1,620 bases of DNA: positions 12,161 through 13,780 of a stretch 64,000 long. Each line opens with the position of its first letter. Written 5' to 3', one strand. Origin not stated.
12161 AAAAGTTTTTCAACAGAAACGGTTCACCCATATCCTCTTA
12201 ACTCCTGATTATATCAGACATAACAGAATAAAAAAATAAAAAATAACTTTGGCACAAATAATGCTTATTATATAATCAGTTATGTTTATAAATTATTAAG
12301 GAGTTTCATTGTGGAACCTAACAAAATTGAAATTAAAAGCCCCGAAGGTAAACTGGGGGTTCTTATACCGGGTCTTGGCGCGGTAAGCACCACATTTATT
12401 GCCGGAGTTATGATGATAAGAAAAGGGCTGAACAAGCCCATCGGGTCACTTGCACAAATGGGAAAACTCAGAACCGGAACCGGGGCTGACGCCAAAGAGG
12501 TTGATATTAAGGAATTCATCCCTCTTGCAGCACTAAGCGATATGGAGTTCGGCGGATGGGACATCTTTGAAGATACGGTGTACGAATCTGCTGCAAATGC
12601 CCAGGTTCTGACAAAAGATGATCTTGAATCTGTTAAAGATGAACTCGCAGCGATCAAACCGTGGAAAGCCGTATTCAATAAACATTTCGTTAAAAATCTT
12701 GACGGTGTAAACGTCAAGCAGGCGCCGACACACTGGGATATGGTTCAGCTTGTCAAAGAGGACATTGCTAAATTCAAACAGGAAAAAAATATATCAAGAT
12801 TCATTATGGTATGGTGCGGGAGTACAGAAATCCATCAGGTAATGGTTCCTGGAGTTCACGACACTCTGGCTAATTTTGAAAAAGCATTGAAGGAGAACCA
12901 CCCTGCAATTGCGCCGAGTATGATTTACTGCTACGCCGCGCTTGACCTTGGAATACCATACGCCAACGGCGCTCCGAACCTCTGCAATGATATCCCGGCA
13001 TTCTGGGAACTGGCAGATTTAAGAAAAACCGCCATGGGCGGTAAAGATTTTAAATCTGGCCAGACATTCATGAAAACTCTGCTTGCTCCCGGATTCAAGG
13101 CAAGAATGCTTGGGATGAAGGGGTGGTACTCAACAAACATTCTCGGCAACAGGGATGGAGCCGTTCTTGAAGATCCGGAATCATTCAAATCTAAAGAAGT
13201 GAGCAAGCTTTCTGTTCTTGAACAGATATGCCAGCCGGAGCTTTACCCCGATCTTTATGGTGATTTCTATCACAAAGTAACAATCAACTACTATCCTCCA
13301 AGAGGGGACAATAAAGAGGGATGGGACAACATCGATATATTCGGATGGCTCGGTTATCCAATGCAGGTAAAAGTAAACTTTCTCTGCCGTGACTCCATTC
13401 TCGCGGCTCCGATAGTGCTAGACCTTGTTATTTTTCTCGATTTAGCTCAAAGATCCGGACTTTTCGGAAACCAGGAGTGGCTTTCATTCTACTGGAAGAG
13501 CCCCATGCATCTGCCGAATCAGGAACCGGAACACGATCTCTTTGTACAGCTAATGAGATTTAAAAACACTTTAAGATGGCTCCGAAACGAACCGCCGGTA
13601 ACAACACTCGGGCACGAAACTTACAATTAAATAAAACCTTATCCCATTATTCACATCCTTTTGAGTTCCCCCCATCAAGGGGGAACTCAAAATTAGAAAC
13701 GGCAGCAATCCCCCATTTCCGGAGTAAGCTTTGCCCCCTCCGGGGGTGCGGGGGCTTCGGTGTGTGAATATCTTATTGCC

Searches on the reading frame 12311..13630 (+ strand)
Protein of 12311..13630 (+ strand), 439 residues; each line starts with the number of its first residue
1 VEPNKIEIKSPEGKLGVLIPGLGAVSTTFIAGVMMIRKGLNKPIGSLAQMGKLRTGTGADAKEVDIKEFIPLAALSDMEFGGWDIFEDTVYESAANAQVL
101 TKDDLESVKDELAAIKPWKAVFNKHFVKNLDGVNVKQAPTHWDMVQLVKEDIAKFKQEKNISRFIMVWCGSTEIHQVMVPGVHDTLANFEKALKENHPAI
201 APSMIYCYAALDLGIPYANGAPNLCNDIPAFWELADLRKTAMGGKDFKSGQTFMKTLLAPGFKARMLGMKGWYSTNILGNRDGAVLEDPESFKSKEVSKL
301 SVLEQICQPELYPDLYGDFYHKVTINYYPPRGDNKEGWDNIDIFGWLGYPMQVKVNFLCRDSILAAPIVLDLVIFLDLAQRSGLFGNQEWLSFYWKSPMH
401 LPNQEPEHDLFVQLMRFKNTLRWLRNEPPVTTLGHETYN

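Call 15: search_protein_families(library=pfam, proteins=[window:12311-13630:+], max_evalue=0.0001)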
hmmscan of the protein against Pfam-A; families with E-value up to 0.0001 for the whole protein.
window:12311-13630:+ (439 aa): 2 families
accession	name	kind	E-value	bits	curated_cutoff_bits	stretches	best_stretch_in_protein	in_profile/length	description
PF07994.18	NAD_binding_5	-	2.9e-94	316.6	25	1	15-422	1-321/321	Myo-inositol-1-phosphate synthase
PF01658.22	Inos-1-P_synth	-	4.4e-33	114.1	27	1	250-362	1-107/107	Myo-inositol-1-phosphate synthase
